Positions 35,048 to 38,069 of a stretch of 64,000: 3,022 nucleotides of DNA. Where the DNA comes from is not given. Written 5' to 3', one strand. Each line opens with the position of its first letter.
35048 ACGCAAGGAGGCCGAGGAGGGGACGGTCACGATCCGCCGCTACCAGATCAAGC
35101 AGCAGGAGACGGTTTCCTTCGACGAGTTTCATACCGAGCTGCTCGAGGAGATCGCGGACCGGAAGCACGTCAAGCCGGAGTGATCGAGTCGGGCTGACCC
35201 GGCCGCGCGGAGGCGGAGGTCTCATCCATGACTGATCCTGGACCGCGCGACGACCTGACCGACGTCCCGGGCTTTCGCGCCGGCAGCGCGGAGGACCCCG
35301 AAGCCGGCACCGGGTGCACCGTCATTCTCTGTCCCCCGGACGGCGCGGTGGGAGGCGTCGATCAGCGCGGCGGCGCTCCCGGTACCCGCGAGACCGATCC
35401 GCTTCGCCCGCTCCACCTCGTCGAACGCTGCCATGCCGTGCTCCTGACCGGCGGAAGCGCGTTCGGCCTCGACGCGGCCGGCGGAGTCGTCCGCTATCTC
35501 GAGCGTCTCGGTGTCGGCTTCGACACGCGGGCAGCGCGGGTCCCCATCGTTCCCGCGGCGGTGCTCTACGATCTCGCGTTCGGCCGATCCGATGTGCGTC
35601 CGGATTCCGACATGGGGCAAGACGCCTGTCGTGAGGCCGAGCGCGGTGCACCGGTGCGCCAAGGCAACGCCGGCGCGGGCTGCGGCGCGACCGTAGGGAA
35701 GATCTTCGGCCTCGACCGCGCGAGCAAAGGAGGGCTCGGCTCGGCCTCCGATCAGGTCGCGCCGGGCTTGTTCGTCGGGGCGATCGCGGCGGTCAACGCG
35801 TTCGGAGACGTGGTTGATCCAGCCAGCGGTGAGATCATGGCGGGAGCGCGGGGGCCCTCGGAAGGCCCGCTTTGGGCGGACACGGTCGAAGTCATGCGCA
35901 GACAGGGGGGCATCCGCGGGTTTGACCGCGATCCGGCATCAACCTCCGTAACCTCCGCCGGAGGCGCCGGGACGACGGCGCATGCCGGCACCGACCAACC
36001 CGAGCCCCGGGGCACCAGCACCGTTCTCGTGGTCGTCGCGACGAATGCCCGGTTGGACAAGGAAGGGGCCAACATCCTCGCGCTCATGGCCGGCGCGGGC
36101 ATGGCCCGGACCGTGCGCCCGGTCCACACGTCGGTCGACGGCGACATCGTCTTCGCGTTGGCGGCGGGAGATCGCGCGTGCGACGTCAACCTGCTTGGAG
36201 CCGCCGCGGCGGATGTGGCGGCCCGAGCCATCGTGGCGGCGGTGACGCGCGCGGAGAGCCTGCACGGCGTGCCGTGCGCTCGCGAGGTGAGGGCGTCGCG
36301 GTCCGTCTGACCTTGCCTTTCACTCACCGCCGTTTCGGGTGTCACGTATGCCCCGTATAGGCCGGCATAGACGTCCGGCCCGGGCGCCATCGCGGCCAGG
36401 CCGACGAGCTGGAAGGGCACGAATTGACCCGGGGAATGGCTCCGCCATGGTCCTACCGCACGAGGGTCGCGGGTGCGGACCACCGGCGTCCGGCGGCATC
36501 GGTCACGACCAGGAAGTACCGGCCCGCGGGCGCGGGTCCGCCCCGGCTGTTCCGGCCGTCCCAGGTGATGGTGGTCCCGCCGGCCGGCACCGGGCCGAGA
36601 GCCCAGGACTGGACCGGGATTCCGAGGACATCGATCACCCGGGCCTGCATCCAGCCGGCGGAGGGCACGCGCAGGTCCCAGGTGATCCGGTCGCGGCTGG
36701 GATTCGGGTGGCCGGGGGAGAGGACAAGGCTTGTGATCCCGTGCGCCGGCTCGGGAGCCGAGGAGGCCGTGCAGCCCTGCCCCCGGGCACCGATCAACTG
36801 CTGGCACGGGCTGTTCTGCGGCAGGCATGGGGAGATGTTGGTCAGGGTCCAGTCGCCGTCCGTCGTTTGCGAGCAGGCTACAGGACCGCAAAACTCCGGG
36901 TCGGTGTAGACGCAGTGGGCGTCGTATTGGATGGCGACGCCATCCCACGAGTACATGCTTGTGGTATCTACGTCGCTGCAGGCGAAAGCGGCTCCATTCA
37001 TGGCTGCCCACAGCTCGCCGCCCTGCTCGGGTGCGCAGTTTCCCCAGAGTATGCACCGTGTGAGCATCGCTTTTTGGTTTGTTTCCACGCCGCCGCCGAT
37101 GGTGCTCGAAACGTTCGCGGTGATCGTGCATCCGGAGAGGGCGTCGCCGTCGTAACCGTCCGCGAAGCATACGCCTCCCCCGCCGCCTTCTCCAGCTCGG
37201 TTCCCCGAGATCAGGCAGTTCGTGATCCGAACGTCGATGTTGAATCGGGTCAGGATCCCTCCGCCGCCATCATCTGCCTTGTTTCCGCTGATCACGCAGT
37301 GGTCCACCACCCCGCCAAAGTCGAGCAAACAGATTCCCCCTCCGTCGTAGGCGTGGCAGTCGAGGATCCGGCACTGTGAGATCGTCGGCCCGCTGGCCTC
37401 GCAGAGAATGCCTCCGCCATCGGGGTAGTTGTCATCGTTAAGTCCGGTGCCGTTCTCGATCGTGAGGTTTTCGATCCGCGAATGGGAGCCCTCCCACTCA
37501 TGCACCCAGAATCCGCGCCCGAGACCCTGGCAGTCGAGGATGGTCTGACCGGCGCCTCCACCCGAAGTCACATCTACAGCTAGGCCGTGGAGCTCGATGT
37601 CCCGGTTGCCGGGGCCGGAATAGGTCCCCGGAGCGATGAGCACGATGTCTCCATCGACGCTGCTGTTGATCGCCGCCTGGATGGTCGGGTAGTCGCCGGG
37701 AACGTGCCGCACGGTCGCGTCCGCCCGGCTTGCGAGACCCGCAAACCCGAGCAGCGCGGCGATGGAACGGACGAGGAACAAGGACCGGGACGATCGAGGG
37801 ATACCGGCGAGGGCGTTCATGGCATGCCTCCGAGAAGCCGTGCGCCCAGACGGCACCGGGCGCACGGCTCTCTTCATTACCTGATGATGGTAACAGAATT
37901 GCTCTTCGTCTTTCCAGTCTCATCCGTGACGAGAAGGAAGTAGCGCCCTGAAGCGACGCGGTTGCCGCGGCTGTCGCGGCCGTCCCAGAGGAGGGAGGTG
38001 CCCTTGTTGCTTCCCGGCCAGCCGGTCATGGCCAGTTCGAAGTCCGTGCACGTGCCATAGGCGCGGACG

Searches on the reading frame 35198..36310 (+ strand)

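Call 39: search_protein_families(library=pfam, proteins=[window:35198-36310:+], max_evalue=0.001)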
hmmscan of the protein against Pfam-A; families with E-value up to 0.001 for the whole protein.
window:35198-36310:+ (370 aa): 1 family
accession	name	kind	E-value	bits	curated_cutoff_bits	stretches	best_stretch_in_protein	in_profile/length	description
PF03576.19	Peptidase_S58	-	6.8e-43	147.8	23.9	1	19-358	2-302/307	Peptidase family S58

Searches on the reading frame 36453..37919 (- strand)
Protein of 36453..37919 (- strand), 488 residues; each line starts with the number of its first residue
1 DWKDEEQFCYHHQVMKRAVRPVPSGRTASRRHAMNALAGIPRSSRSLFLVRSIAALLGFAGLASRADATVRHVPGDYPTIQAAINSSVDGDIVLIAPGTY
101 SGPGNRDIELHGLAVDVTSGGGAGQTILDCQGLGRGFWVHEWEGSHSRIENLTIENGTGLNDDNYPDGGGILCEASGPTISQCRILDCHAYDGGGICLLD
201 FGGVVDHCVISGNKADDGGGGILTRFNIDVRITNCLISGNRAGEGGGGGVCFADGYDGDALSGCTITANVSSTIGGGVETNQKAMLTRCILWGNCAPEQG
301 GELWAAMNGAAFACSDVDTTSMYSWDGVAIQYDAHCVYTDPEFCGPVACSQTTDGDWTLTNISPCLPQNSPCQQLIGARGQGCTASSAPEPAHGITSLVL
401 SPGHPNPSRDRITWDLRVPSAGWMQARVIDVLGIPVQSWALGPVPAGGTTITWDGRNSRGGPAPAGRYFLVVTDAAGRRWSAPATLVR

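Call 39: search_protein_families(library=pfam, proteins=[window:36453-37919:-], max_evalue=0.001)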
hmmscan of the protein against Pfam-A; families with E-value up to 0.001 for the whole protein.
window:36453-37919:- (488 aa): 2 families
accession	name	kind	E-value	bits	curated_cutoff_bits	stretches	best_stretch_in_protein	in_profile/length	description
PF13229.12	Beta_helix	-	9.4e-12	45.3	25.9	2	170-290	2-109/158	Right handed beta helix region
PF13860.13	FlgD_ig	-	1e-07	32.2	27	1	425-475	26-76/79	FlgD Ig-like domain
